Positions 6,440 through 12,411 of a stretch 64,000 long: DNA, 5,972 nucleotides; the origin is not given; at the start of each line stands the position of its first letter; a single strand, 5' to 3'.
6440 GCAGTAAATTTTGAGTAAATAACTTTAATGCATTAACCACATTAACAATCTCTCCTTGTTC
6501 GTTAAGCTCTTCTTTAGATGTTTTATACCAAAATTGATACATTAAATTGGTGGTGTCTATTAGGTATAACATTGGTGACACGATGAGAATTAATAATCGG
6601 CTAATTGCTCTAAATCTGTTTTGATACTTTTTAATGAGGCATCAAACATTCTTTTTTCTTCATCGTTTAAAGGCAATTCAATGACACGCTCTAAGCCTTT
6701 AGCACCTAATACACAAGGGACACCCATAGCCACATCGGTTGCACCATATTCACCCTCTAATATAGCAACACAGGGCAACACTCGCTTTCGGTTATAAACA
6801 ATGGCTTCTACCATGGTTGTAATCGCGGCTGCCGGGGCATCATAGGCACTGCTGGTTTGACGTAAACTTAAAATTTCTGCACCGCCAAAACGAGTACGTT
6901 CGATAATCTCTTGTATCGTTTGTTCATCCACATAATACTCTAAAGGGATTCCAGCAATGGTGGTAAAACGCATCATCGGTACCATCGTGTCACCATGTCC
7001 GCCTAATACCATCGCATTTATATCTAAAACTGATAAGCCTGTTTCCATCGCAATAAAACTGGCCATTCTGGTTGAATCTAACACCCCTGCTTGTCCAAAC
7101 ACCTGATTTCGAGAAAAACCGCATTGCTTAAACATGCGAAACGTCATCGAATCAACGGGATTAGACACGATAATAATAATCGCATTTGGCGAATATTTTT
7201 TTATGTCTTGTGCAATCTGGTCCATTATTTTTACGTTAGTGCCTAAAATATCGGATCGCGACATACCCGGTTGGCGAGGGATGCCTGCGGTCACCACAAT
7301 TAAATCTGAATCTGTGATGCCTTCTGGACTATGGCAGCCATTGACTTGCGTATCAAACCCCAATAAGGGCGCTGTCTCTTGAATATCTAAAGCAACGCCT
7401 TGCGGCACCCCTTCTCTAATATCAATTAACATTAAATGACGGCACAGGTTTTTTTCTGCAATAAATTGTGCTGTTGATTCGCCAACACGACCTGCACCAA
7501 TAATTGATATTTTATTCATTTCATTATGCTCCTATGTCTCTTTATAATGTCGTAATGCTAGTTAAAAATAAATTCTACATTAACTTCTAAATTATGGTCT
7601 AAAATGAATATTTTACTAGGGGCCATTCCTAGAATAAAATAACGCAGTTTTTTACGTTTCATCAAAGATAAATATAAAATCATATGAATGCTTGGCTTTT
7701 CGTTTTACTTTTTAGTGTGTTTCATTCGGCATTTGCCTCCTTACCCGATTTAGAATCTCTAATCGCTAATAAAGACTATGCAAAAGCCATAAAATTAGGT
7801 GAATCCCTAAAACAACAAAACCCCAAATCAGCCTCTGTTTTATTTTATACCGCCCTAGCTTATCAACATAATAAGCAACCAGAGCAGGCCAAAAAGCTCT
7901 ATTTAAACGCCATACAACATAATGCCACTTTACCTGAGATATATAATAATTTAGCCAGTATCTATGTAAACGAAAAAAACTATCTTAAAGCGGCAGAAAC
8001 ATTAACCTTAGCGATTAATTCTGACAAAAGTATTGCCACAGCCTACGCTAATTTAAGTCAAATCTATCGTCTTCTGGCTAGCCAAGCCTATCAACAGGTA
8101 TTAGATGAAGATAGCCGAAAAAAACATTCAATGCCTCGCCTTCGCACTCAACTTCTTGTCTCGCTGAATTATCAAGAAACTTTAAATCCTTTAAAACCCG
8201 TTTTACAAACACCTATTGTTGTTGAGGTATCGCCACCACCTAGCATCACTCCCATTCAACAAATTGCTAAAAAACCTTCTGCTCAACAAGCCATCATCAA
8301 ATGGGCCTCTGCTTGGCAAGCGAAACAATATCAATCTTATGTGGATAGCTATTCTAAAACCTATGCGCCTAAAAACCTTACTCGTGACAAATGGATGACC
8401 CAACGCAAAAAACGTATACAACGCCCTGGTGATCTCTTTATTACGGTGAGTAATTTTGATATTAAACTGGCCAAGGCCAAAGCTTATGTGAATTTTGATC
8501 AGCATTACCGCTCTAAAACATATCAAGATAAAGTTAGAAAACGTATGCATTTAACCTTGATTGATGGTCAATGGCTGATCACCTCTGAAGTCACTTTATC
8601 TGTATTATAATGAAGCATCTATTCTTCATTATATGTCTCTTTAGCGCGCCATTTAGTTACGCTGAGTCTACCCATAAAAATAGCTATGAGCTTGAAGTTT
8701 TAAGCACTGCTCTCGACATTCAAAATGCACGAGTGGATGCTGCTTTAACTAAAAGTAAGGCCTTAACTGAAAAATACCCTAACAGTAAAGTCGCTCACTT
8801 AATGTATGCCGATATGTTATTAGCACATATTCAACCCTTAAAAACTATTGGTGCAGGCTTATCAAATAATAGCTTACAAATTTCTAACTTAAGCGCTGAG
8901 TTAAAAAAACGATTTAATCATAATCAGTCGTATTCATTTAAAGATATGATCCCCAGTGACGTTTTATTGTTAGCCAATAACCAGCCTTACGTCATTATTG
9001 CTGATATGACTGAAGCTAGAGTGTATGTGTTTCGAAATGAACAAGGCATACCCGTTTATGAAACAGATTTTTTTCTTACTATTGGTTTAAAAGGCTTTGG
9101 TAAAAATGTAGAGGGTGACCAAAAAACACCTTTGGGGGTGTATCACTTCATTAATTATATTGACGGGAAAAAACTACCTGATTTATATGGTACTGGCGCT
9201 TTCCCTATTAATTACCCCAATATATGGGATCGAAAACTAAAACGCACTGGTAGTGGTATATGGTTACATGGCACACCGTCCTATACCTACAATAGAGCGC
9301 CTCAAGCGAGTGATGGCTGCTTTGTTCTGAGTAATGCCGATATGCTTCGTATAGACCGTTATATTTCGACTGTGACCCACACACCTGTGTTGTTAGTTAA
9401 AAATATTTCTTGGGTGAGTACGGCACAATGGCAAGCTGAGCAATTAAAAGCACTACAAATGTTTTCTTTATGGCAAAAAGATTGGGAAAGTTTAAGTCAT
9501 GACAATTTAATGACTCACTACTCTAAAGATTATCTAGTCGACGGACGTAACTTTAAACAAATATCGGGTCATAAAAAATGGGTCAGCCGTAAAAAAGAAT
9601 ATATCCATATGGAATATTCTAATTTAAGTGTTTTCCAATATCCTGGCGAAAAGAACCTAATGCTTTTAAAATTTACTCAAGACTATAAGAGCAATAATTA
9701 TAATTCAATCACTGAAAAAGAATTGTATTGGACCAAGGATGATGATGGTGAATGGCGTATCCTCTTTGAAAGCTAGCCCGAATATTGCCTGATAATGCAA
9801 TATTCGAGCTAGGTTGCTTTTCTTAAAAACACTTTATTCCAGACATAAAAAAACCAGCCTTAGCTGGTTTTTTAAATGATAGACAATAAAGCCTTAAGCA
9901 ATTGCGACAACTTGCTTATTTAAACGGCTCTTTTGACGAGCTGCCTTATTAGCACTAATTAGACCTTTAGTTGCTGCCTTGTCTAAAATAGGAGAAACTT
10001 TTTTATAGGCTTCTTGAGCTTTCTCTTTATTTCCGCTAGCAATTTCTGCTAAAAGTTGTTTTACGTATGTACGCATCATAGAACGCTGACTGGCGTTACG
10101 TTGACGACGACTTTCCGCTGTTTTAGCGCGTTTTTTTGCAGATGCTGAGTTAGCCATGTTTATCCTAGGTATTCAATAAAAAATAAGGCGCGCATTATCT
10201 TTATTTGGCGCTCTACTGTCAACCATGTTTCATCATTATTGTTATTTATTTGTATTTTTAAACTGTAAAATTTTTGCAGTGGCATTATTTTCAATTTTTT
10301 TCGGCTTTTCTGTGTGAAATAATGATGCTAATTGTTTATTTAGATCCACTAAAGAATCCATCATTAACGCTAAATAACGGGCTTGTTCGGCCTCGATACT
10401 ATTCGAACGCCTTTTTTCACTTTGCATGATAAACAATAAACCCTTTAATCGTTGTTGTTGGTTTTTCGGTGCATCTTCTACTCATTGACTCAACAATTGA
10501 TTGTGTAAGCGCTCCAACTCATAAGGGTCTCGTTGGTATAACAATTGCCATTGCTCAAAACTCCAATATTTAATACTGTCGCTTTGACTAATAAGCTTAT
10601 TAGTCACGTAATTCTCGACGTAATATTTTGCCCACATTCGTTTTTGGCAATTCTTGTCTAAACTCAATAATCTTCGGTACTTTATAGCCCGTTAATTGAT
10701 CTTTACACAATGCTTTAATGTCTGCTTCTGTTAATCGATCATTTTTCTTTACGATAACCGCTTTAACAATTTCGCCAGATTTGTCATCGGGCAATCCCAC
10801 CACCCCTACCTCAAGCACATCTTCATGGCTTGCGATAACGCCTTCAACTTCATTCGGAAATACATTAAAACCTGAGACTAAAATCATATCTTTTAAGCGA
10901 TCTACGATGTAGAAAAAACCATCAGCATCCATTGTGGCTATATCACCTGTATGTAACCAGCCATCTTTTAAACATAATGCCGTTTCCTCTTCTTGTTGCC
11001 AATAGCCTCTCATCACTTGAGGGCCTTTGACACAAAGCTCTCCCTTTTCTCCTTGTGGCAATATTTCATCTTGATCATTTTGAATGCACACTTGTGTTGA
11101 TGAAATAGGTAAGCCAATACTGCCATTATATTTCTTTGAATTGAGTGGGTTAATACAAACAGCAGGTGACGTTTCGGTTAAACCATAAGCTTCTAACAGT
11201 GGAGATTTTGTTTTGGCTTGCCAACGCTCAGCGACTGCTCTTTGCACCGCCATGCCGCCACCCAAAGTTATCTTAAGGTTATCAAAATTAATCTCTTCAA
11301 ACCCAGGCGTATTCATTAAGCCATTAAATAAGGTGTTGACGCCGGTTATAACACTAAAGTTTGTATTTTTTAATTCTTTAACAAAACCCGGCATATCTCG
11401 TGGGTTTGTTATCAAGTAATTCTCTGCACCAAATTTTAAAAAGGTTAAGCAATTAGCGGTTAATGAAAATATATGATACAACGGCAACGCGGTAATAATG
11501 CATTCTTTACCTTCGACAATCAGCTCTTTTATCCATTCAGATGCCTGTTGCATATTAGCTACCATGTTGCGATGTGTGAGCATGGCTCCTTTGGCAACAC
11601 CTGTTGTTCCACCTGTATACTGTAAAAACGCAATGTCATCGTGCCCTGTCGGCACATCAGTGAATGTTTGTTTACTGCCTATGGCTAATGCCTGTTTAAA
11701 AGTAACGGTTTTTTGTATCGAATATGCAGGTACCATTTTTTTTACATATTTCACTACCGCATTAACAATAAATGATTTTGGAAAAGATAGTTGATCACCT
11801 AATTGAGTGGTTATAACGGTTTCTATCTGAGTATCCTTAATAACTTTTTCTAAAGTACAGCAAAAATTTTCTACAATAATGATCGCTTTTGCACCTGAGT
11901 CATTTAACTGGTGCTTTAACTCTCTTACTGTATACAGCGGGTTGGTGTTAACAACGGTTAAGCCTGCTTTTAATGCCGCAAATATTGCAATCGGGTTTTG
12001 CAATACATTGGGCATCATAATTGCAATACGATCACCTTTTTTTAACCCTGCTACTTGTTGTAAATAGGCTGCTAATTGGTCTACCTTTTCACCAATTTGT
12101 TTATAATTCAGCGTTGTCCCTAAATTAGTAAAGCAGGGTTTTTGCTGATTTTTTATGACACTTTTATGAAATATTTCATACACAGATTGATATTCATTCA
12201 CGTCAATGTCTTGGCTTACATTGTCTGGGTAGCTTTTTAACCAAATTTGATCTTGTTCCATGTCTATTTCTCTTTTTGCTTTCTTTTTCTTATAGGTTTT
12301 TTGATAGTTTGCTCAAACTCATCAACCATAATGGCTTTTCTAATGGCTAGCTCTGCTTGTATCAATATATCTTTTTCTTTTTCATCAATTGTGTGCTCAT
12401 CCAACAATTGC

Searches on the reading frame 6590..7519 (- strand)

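Call 37: search_protein_families(library=pfam, proteins=[window:6590-7519:-], max_evalue=0.00001)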
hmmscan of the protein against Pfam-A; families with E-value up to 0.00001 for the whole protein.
window:6590-7519:- (309 aa): 2 families
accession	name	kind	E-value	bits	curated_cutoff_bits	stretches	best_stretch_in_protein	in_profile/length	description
PF00056.29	Ldh_1_N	-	8e-40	136.6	27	1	3-142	2-141/141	lactate/malate dehydrogenase, NAD binding domain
PF02866.23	Ldh_1_C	-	2.2e-32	112.9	22.6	1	147-306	3-170/174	lactate/malate dehydrogenase, alpha/beta C-terminal domain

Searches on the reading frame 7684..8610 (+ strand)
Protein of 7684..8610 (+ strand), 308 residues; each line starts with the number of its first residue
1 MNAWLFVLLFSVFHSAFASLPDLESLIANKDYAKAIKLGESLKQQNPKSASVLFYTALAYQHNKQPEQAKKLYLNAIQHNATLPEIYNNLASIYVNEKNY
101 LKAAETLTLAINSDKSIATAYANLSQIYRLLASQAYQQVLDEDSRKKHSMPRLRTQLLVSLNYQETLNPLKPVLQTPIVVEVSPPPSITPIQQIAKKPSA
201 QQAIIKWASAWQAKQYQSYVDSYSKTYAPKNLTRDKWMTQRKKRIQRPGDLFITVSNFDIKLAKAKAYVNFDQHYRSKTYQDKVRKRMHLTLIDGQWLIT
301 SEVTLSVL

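Call 37: search_protein_families(library=pfam, proteins=[window:7684-8610:+], max_evalue=0.00001)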
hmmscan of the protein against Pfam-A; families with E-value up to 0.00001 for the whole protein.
window:7684-8610:+ (308 aa): 6 families
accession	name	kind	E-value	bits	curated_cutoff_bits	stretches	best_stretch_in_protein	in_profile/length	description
PF24125.1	Cds6_C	-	1e-11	45.5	27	1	201-302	3-110/111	Cds6 C-terminal NTF2-like domain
PF07719.23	TPR_2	-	2e-08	34.1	27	0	50-80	1-31/34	Tetratricopeptide repeat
PF13431.12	TPR_17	-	2.6e-07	30.8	24.4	0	45-70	8-33/34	Tetratricopeptide repeat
PF14559.12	TPR_19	-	5.6e-07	30.2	25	0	26-72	1-47/68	Tetratricopeptide repeat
PF13428.12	TPR_14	-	5.3e-06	27.1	23.5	0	53-92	4-43/44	Tetratricopeptide repeat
PF00515.34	TPR_1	-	7.5e-06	26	27.8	0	52-80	3-31/34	Tetratricopeptide repeat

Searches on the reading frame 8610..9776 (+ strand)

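Call 37: search_protein_families(library=pfam, proteins=[window:8610-9776:+], max_evalue=0.00001)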
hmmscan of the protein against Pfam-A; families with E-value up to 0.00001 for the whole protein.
window:8610-9776:+ (388 aa): 2 families
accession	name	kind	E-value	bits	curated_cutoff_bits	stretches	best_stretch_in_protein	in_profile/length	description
PF24125.1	Cds6_C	-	1.2e-21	77.5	27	1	283-387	4-110/111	Cds6 C-terminal NTF2-like domain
PF03734.19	YkuD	-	2.3e-14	54.6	23.4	1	126-254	1-140/146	L,D-transpeptidase catalytic domain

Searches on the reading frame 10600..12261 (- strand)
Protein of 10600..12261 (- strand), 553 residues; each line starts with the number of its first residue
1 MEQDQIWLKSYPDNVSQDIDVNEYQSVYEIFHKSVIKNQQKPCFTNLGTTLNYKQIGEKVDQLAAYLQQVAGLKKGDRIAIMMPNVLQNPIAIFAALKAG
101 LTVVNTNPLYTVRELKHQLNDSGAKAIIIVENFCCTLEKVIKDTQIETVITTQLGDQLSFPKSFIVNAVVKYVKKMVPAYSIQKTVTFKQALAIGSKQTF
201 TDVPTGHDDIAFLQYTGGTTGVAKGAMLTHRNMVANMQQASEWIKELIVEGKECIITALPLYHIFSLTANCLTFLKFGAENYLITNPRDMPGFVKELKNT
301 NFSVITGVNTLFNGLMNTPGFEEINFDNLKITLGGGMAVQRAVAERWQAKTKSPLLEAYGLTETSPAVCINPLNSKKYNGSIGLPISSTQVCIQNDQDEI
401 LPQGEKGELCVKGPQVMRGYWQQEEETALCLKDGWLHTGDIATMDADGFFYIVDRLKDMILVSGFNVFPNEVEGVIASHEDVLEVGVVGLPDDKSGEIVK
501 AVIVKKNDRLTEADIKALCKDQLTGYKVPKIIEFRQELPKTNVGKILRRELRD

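Call 37: search_protein_families(library=pfam, proteins=[window:10600-12261:-], max_evalue=0.00001)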
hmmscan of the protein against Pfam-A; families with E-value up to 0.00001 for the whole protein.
window:10600-12261:- (553 aa): 2 families
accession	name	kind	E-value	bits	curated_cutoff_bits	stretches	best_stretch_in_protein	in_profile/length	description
PF00501.34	AMP-binding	-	1.3e-92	311.1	29.9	1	33-421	3-384/384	AMP-binding enzyme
PF13193.12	AMP-binding_C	-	1.7e-18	67.7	24.5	1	471-545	1-76/76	AMP-binding enzyme C-terminal domain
